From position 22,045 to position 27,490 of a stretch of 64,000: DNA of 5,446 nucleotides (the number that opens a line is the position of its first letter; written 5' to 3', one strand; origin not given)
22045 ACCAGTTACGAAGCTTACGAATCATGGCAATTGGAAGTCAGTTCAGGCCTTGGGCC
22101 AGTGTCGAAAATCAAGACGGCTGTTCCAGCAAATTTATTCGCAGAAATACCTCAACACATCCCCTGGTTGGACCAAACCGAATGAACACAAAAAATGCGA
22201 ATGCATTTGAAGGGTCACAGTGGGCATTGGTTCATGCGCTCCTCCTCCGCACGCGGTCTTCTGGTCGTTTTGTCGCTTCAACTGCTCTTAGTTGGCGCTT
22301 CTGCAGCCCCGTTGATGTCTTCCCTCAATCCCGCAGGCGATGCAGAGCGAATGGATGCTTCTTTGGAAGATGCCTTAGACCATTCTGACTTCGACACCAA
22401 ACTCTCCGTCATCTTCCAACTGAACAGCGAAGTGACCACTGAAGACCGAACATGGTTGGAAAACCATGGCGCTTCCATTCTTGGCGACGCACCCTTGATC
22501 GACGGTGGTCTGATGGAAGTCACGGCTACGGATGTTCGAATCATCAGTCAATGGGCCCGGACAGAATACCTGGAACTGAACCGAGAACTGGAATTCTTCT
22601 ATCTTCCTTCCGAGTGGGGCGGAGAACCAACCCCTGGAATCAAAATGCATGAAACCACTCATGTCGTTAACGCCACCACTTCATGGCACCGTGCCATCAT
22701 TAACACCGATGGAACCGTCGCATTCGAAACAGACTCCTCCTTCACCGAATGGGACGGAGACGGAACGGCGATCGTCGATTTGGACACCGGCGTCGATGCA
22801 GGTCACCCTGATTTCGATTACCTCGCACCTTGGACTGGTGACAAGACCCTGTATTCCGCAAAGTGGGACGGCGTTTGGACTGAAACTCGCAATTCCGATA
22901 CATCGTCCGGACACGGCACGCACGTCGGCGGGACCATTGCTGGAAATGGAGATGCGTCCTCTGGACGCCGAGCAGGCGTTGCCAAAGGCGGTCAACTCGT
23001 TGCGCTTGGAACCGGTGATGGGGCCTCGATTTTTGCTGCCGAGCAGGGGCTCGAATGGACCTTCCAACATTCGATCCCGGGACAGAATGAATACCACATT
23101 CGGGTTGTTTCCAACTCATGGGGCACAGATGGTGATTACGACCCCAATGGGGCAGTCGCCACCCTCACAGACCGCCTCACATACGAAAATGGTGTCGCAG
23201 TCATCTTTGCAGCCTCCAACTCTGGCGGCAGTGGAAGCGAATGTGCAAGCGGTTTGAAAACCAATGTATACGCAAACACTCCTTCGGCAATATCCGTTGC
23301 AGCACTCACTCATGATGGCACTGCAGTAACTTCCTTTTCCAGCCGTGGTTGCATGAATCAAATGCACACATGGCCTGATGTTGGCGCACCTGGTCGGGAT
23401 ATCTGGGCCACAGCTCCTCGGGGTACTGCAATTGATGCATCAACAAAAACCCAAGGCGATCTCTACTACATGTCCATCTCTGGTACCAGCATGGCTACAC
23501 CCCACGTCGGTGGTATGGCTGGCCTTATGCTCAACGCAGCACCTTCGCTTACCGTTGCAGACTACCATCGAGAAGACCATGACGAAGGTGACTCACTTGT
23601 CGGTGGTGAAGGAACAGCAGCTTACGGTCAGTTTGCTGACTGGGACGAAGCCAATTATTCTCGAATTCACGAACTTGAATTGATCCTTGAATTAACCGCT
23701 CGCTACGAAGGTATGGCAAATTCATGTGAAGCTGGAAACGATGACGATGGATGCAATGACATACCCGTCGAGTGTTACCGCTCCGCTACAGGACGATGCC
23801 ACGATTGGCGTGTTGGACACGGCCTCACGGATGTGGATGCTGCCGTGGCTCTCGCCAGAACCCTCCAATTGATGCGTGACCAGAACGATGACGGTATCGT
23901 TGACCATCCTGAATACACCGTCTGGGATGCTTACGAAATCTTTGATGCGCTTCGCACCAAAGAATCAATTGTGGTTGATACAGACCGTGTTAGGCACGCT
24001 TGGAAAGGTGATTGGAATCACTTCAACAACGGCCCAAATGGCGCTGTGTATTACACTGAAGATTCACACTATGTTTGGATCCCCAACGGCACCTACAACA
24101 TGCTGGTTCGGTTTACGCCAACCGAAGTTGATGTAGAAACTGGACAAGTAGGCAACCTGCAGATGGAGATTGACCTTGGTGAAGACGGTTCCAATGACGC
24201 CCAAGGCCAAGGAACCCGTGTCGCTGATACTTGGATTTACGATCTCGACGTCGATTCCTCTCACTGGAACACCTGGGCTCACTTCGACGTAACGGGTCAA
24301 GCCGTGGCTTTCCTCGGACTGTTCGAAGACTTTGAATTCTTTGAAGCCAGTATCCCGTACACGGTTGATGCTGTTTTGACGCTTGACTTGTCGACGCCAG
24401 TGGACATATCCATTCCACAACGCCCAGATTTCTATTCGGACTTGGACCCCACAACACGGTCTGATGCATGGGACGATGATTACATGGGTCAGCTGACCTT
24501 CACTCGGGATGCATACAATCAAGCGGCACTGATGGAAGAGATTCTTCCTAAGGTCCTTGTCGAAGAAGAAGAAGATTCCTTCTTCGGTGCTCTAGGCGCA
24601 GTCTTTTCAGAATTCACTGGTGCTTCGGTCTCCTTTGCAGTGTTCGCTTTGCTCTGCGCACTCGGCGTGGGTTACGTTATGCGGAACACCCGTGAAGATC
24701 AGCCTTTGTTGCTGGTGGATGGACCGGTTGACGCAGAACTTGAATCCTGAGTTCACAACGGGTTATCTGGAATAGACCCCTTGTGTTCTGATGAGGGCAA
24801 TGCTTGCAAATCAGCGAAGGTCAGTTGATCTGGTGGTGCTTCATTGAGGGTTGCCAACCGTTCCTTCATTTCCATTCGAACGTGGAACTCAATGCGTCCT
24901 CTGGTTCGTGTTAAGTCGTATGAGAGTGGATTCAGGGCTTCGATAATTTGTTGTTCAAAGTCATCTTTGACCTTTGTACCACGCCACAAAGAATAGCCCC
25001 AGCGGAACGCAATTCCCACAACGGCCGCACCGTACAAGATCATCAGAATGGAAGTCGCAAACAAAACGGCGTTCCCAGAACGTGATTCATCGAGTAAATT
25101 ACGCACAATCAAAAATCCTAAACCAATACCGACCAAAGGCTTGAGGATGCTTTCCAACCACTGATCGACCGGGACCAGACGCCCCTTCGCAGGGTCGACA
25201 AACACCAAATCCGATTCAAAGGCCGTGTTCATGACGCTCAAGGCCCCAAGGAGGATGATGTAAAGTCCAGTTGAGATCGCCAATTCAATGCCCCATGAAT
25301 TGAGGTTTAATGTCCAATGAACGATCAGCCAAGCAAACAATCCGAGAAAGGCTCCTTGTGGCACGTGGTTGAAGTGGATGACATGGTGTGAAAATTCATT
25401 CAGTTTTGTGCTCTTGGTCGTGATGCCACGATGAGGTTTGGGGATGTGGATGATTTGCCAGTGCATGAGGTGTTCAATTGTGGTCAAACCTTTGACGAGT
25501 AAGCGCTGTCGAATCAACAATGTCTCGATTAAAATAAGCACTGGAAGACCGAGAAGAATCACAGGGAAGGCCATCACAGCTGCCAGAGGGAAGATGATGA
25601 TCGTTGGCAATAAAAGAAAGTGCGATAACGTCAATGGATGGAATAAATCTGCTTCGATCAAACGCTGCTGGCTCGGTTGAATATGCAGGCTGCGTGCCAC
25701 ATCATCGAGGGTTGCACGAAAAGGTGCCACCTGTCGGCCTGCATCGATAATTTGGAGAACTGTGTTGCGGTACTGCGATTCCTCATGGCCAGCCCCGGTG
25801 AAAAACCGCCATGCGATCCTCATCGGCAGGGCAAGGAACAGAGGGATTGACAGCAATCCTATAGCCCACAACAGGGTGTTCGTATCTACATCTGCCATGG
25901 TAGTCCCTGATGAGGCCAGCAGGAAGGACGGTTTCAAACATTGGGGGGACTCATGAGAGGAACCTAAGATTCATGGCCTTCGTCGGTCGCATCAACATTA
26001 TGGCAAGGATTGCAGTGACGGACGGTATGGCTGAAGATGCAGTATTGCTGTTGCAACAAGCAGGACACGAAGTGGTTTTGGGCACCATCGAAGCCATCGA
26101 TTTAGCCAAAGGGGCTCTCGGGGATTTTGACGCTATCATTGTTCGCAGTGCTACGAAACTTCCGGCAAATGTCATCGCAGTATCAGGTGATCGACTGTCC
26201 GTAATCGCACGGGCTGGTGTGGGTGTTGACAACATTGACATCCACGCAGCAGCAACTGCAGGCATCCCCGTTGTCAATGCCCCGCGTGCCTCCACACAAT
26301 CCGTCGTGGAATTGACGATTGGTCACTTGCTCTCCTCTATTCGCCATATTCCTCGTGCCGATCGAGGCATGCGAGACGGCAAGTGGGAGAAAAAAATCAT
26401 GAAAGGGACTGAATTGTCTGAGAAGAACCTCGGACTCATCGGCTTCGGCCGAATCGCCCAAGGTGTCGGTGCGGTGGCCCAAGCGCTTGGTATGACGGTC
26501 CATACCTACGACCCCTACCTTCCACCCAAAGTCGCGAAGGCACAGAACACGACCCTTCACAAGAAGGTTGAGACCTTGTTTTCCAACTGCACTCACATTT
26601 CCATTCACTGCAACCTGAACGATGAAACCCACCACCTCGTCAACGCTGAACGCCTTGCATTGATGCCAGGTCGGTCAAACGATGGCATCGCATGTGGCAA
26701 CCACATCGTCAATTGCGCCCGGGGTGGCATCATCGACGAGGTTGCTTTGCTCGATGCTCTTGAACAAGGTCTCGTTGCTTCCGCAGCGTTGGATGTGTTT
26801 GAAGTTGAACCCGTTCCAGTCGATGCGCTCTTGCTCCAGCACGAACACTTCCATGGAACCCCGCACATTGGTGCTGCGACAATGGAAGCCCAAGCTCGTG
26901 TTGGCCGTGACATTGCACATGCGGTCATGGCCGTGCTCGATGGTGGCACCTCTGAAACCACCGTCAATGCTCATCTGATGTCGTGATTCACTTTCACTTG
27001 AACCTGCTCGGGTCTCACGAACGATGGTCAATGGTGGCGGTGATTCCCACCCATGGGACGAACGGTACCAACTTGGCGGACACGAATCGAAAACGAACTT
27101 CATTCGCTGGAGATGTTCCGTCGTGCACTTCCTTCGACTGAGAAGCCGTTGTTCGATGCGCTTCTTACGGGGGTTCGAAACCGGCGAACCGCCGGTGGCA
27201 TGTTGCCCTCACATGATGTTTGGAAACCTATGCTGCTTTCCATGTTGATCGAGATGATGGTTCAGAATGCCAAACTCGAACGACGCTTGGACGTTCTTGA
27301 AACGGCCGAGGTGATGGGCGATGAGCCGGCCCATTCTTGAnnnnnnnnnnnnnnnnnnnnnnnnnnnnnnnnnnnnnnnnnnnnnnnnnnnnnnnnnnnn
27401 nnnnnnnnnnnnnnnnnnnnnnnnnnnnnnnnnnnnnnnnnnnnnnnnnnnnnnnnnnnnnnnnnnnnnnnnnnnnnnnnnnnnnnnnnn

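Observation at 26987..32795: Exact 11-mer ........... shared, same orientation and spacing, upstream of the exo-dead PolB operon and the RadB-like/DinB pair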

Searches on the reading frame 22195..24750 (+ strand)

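Call 8: search_protein_families(library=pfam, proteins=[window:22195-24750:+], max_evalue=0.01)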
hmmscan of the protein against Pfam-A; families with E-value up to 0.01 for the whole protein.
window:22195-24750:+ (851 aa): 1 family
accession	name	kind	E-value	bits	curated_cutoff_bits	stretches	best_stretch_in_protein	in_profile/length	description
PF00082.27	Peptidase_S8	-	5.6e-38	131.3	21.8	1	188-456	1-264/288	Subtilase family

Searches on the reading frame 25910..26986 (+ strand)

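Call 8: search_protein_families(library=pfam, proteins=[window:25910-26986:+], max_evalue=0.01)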
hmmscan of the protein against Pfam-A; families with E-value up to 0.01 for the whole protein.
window:25910-26986:+ (358 aa): 2 families
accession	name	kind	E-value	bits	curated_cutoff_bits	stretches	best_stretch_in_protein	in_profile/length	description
PF02826.25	2-Hacid_dh_C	-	7.2e-50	169.3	25.1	1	138-321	2-178/178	D-isomer specific 2-hydroxyacid dehydrogenase, NAD binding domain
PF00389.36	2-Hacid_dh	-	8.7e-29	100.3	24.6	1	34-353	1-134/134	D-isomer specific 2-hydroxyacid dehydrogenase, catalytic domain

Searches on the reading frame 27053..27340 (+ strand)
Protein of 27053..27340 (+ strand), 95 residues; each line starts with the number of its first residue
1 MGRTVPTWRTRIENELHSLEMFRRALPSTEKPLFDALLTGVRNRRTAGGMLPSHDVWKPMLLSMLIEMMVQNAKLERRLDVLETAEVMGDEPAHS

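Call 8: search_protein_families(library=pfam, proteins=[window:27053-27340:+], max_evalue=0.01)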
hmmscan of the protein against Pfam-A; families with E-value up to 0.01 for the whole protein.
window:27053-27340:+ (95 aa): 0 families

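Call 28: search_protein_families(library=ncbifam, proteins=[window:27053-27340:+], max_evalue=0.1)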
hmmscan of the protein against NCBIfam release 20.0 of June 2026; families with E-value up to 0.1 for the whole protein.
window:27053-27340:+ (95 aa): 0 families

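Call 80: search_protein_families(library=pfam, proteins=[window:27053-27340:+], max_evalue=1)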
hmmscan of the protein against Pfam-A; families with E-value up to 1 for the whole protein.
window:27053-27340:+ (95 aa): 1 family
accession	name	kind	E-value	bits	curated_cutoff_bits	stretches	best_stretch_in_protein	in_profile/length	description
PF11464.13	Rbsn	-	0.11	12.6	26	1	64-84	7-27/42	Rabenosyn Rab binding domain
